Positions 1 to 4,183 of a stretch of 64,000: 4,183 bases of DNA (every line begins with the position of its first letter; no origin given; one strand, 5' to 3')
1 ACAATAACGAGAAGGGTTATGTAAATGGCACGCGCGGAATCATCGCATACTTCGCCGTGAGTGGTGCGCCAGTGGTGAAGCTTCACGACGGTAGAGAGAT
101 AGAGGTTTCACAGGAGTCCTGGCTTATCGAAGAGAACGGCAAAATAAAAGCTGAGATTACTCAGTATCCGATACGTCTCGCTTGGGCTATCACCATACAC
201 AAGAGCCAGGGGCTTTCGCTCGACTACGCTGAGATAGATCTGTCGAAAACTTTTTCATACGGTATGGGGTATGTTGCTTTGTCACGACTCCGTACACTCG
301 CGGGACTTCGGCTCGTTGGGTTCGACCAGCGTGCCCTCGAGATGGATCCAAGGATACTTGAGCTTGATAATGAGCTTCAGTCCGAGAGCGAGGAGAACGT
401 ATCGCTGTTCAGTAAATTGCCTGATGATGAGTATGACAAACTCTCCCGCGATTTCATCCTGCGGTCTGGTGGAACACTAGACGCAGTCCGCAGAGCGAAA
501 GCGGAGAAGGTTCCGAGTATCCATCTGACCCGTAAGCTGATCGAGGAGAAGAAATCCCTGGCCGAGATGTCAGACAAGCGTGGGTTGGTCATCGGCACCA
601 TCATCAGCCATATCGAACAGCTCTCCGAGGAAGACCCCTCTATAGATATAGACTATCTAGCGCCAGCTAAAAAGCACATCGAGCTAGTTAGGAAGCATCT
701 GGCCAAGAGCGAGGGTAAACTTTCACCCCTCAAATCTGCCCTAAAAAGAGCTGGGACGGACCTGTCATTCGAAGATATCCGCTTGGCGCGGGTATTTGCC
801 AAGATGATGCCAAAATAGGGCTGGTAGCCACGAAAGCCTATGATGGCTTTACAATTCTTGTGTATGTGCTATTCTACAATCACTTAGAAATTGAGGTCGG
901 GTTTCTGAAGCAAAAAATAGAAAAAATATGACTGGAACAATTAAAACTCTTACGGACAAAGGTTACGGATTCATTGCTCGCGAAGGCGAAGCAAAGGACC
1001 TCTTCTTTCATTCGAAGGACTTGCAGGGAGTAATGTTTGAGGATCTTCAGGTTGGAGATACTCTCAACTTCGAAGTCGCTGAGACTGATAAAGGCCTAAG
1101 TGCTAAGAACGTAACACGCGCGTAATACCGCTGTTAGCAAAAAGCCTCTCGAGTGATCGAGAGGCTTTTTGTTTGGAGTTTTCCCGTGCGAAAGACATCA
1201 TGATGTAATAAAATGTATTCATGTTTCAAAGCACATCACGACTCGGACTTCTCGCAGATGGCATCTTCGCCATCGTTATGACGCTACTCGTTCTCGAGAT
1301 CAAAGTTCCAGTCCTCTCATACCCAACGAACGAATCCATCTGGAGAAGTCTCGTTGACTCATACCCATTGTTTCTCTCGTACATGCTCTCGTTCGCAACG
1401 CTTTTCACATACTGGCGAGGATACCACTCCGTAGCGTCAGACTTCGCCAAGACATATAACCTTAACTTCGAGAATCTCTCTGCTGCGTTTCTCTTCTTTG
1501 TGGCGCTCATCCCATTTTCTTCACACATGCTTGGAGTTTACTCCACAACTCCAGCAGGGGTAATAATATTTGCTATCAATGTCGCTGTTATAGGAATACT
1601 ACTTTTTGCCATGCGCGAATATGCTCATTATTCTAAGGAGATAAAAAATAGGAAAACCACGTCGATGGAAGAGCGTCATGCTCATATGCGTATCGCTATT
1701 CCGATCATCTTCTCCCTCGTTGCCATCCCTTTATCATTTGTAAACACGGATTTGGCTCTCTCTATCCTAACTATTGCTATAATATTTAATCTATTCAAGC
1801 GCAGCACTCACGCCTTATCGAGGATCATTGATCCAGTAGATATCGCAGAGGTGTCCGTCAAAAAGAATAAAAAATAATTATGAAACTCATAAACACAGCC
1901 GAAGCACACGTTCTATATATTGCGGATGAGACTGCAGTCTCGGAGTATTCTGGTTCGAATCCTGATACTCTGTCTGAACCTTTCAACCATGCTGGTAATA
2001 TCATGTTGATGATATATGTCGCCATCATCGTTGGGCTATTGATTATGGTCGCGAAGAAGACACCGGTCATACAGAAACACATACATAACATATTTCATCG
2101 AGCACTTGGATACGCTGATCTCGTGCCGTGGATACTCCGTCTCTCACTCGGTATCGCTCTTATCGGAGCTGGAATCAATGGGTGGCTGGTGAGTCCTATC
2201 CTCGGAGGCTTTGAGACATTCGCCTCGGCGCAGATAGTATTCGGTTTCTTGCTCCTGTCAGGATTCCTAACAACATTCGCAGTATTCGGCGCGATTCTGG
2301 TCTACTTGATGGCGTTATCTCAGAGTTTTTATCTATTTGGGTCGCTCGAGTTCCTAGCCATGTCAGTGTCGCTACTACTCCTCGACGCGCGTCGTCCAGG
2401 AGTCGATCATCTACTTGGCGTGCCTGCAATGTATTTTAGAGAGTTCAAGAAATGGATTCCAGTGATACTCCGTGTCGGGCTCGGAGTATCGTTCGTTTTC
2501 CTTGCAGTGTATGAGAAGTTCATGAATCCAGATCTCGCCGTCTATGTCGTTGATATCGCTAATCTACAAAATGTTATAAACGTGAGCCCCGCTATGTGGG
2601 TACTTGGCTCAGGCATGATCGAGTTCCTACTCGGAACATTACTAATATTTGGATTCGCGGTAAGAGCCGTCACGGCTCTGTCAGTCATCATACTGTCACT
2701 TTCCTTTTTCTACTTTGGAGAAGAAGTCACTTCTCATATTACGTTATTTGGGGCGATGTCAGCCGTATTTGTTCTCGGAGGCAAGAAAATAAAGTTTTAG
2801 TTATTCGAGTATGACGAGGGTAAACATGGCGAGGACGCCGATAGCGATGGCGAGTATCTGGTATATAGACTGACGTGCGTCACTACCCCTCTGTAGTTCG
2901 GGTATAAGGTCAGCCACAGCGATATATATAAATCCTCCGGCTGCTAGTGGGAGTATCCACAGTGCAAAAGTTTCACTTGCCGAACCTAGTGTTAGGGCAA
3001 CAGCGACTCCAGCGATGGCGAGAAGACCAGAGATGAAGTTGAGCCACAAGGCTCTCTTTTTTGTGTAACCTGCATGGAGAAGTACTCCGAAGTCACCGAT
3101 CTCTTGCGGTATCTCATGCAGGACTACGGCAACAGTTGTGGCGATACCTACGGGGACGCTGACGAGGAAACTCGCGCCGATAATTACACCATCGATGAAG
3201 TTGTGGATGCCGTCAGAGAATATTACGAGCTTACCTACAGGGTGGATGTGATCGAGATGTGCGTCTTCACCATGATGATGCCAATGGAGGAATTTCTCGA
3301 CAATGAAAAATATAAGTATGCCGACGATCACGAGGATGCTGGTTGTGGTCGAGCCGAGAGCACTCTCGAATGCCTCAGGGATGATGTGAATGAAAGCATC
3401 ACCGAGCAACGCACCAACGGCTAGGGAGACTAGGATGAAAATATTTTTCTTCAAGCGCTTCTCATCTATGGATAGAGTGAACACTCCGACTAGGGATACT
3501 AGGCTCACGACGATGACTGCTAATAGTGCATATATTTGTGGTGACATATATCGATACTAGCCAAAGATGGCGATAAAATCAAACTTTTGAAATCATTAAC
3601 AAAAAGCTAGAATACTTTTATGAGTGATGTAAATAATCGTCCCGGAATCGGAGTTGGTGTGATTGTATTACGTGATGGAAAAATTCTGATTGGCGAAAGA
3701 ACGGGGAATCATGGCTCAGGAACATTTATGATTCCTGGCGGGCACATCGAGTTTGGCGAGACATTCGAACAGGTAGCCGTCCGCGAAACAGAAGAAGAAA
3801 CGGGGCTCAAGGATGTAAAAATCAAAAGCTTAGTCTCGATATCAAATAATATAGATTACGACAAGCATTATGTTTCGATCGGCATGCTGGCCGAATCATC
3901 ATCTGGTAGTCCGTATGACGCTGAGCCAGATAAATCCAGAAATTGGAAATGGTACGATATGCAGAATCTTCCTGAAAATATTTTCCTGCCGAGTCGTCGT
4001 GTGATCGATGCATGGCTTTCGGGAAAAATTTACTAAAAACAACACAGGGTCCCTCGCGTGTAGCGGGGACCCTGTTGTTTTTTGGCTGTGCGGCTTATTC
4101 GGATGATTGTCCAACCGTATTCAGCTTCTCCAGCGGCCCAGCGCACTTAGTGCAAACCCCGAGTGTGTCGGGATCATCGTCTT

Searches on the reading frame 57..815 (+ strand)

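Call 10: search_protein_families(library=pfam, proteins=[window:57-815:+], max_evalue=0.001)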
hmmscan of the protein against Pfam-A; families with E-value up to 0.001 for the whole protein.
window:57-815:+ (253 aa): 2 families
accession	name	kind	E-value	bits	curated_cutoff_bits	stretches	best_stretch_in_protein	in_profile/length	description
PF14493.12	HTH_40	-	1.2e-12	48.3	27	1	156-245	3-89/89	Helix-turn-helix domain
PF13538.12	UvrD_C_2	-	0.00093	19.5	27.4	0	41-79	1-46/52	UvrD-like helicase C-terminal domain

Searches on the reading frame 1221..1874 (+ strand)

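Call 10: search_protein_families(library=pfam, proteins=[window:1221-1874:+], max_evalue=0.001)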
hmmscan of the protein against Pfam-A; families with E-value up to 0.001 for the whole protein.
window:1221-1874:+ (218 aa): 1 family
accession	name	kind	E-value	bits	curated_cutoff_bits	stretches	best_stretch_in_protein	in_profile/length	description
PF06736.16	TMEM175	-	6e-19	68.8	25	1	7-98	1-88/88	Endosomal/lysosomal potassium channel TMEM175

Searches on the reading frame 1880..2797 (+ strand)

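Call 10: search_protein_families(library=pfam, proteins=[window:1880-2797:+], max_evalue=0.001)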
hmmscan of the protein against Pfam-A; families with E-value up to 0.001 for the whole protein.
window:1880-2797:+ (306 aa): 1 family
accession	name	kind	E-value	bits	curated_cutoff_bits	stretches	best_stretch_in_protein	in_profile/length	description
PF07681.17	DoxX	-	7.7e-06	26.9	23.6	1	195-278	3-82/85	DoxX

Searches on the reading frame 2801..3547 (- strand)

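Call 10: search_protein_families(library=pfam, proteins=[window:2801-3547:-], max_evalue=0.001)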
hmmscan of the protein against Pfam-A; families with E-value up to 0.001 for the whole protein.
window:2801-3547:- (248 aa): 1 family
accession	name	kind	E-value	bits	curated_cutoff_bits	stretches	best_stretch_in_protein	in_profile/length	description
PF02535.28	Zip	-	2e-50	172.3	35.1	2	92-244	165-322/323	ZIP Zinc transporter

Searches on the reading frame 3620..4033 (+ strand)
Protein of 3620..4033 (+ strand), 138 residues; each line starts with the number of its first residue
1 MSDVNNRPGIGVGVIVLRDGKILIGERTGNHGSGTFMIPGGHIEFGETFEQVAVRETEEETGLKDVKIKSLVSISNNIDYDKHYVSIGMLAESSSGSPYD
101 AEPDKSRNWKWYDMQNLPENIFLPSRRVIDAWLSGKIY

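Call 10: search_protein_families(library=pfam, proteins=[window:3620-4033:+], max_evalue=0.001)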
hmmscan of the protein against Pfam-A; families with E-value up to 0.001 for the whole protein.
window:3620-4033:+ (138 aa): 1 family
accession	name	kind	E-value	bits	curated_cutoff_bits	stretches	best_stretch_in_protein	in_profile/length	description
PF00293.34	NUDIX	-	6.1e-19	68.8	21.1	1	9-129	3-131/134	NUDIX domain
